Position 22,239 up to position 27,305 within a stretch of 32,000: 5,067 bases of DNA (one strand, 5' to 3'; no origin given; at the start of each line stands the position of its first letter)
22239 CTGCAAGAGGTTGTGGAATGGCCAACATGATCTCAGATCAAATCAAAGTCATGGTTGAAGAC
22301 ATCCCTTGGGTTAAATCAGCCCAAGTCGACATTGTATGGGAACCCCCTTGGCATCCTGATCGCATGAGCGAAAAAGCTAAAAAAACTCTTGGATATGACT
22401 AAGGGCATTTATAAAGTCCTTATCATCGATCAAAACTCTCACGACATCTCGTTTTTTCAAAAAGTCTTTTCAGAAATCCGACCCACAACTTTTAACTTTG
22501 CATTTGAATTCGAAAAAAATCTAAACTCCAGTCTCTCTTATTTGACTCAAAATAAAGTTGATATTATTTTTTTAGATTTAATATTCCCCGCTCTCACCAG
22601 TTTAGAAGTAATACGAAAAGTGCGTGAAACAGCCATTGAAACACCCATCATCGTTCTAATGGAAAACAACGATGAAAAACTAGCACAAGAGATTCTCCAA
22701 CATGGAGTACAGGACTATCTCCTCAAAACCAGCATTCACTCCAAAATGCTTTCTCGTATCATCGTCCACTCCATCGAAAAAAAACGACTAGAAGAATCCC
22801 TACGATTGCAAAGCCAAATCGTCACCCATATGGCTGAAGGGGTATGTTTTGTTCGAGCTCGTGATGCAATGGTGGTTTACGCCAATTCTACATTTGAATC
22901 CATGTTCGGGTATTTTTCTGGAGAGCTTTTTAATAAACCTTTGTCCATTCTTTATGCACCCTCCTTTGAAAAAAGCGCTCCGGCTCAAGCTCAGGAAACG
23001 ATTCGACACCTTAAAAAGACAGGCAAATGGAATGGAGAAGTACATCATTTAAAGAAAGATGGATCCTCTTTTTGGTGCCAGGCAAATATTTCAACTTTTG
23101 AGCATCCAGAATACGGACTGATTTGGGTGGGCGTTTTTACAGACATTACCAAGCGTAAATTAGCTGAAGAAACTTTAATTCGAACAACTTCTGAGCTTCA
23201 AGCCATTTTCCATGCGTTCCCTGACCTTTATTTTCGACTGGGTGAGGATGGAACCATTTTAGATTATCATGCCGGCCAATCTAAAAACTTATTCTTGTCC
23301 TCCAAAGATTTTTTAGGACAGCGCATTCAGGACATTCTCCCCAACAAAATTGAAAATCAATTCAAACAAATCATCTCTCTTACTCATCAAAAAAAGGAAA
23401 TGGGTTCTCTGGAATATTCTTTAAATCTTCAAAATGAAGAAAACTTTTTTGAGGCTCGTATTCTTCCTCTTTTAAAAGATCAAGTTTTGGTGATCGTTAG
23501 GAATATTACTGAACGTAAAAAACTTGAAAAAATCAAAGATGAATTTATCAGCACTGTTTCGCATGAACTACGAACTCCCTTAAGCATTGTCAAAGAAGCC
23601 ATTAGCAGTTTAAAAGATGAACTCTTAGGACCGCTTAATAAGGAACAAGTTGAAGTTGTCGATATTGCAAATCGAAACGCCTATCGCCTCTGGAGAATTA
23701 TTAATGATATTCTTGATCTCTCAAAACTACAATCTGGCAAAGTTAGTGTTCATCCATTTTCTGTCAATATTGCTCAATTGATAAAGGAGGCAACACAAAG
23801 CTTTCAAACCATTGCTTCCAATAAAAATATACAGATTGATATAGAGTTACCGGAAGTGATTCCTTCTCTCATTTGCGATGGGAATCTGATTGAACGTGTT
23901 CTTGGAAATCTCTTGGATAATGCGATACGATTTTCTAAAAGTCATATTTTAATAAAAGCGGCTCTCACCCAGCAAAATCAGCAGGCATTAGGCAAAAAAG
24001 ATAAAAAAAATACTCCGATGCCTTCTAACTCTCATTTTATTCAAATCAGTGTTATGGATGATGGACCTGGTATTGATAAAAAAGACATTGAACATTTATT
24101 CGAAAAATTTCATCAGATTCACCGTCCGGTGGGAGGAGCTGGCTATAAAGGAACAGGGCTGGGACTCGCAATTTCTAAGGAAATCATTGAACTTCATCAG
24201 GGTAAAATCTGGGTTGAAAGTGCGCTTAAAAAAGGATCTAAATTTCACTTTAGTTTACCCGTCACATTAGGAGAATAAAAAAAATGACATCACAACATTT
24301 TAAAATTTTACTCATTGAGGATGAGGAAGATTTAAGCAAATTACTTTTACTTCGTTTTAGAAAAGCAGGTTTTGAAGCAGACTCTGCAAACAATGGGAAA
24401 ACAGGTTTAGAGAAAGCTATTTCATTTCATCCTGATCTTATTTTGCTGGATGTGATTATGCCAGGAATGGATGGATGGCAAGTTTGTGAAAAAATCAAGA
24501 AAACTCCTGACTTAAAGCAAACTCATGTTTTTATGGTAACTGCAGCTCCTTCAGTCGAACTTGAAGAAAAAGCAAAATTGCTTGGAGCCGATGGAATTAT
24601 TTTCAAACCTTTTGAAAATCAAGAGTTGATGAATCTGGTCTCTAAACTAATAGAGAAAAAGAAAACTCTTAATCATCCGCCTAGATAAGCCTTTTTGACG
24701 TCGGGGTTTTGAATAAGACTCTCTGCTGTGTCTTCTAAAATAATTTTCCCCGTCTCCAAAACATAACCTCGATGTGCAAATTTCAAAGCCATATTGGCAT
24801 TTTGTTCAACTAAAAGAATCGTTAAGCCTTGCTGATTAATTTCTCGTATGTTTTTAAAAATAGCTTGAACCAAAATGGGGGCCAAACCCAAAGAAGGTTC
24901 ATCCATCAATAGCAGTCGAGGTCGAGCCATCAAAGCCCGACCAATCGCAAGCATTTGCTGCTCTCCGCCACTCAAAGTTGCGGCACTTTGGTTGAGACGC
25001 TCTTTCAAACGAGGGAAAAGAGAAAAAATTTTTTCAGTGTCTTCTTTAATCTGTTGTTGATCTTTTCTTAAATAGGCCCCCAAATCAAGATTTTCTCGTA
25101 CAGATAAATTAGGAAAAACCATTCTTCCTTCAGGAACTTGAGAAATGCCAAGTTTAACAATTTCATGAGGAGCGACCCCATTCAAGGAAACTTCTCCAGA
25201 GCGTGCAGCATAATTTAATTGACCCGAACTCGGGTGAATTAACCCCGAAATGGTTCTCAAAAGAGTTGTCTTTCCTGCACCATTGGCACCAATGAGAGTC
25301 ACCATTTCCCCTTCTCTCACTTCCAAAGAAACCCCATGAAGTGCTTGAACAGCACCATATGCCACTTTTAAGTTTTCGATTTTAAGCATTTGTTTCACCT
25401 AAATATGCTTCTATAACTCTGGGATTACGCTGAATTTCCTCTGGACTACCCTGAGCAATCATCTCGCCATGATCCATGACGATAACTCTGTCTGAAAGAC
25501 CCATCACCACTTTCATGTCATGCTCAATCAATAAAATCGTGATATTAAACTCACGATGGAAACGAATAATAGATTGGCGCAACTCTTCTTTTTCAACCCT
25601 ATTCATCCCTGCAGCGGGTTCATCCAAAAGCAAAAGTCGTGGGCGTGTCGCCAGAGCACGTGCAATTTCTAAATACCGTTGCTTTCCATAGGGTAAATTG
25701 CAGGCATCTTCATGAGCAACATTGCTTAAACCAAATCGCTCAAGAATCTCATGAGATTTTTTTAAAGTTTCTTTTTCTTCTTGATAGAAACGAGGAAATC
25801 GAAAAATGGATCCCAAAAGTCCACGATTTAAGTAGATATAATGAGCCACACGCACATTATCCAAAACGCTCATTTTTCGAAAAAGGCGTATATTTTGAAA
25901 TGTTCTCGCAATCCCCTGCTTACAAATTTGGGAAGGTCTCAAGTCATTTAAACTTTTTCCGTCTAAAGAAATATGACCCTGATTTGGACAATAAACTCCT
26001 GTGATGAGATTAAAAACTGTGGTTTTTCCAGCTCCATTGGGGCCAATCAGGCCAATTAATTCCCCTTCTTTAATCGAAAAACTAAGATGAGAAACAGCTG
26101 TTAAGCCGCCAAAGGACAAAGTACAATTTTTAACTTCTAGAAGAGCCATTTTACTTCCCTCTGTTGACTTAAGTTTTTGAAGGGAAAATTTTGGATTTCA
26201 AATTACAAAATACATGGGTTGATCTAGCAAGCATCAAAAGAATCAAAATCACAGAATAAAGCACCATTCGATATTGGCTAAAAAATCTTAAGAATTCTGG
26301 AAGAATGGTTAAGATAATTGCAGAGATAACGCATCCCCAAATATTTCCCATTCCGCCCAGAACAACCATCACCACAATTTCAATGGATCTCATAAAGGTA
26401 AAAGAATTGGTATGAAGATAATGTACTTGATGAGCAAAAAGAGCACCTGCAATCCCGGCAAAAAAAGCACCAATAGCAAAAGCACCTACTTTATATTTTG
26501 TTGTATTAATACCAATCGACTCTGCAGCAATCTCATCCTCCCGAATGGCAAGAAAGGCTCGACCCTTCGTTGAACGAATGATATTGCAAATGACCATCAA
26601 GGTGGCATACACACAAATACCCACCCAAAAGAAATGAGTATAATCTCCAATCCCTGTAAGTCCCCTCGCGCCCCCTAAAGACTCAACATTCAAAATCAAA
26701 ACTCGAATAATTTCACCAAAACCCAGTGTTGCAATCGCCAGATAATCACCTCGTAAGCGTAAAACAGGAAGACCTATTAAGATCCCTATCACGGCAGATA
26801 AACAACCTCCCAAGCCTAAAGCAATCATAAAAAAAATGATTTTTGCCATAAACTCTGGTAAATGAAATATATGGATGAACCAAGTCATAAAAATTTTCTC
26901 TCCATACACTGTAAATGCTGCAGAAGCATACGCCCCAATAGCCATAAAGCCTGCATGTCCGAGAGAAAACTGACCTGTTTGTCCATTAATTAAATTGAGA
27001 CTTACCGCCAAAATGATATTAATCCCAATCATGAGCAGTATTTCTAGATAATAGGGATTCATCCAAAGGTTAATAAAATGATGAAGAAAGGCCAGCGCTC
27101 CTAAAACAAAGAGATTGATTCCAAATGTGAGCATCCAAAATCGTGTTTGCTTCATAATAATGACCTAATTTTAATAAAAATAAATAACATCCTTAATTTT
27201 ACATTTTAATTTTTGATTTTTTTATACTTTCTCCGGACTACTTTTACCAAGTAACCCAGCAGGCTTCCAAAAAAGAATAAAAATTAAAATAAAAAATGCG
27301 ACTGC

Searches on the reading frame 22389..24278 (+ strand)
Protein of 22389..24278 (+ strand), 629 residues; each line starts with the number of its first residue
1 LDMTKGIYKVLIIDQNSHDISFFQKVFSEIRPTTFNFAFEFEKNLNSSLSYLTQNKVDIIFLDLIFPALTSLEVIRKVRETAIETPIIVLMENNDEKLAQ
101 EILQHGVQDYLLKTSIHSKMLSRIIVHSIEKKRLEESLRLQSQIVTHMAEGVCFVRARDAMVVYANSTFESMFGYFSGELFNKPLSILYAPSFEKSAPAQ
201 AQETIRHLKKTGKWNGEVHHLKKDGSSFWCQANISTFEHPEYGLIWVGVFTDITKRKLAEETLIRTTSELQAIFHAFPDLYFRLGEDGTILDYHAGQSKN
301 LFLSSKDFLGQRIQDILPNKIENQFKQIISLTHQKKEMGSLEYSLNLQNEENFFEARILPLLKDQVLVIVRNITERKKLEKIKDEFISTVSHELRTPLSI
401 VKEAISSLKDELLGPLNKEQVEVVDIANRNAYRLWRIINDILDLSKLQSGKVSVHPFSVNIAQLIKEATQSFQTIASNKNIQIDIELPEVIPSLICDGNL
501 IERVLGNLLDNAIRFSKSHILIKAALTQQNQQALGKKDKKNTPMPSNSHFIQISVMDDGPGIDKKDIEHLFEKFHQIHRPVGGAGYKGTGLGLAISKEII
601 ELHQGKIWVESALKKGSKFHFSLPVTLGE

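Call 85: search_protein_families(library=pfam, proteins=[window:22389-24278:+], max_evalue=0.00001)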
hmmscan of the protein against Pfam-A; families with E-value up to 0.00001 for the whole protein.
window:22389-24278:+ (629 aa): 7 families
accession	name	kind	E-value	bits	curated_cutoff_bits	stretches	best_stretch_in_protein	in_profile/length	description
PF02518.31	HATPase_c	-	1.3e-24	87.2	26.4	1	497-626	2-110/111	Histidine kinase-, DNA gyrase B-, and HSP90-like ATPase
PF13426.13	PAS_9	-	7.7e-20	71.5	27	1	152-255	4-103/103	PAS domain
PF00512.31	HisKA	-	1.6e-17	63.7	26.9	1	383-450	2-66/66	His Kinase A (phospho-acceptor) domain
PF08448.16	PAS_4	-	6.4e-13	49.3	23.1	0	147-257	3-109/110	PAS fold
PF00072.30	Response_reg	-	4.8e-12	46.5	30.2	1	10-124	1-110/111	Response regulator receiver domain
PF00989.32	PAS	-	5.1e-12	46.2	22.6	1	143-253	5-113/113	PAS fold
PF08447.18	PAS_3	-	1.8e-06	28.6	25.6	1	163-239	2-76/89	PAS fold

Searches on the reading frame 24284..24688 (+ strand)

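Call 85: search_protein_families(library=pfam, proteins=[window:24284-24688:+], max_evalue=0.00001)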
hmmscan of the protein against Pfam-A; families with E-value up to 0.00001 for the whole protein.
window:24284-24688:+ (134 aa): 2 families
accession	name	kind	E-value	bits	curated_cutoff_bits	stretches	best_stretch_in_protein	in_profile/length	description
PF00072.30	Response_reg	-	1.5e-24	86.8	30.2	1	8-119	1-110/111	Response regulator receiver domain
PF23198.2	PDE8A_N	-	6e-06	26.7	29.6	1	3-124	7-130/147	PDE8A-like, N-terminal domain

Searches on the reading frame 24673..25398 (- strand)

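Call 85: search_protein_families(library=pfam, proteins=[window:24673-25398:-], max_evalue=0.00001)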
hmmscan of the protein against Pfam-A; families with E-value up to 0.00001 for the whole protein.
window:24673-25398:- (241 aa): 3 families
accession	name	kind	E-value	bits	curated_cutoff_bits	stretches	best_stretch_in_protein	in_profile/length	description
PF00005.33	ABC_tran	-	4.1e-31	108.8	25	1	20-169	1-136/137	ABC transporter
PF13304.12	AAA_21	-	1.7e-09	38.6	27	0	34-65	3-36/304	AAA domain, putative AbiEii toxin, Type IV TA system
PF13555.12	AAA_29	-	4.5e-06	26.8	27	0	20-67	12-60/61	P-loop containing region of AAA domain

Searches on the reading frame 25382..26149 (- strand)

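Call 85: search_protein_families(library=pfam, proteins=[window:25382-26149:-], max_evalue=0.00001)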
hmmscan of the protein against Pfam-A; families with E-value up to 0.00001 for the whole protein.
window:25382-26149:- (255 aa): 3 families
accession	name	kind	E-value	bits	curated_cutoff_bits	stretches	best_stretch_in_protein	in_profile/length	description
PF00005.33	ABC_tran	-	3.8e-33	115.4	25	1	20-179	2-136/137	ABC transporter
PF12399.14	BCA_ABC_TP_C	-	2.9e-13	49.6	25.5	1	229-252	1-24/27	Branched-chain amino acid ATP-binding cassette transporter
PF13304.12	AAA_21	-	9.1e-06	26.4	27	0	32-49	2-19/304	AAA domain, putative AbiEii toxin, Type IV TA system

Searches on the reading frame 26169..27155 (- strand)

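Call 85: search_protein_families(library=pfam, proteins=[window:26169-27155:-], max_evalue=0.00001)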
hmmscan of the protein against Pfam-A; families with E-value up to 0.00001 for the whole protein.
window:26169-27155:- (328 aa): 1 family
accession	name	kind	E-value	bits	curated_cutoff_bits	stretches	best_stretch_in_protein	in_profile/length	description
PF02653.21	BPD_transp_2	-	2.1e-40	139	26.8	1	36-307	2-268/269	Branched-chain amino acid transport system / permease component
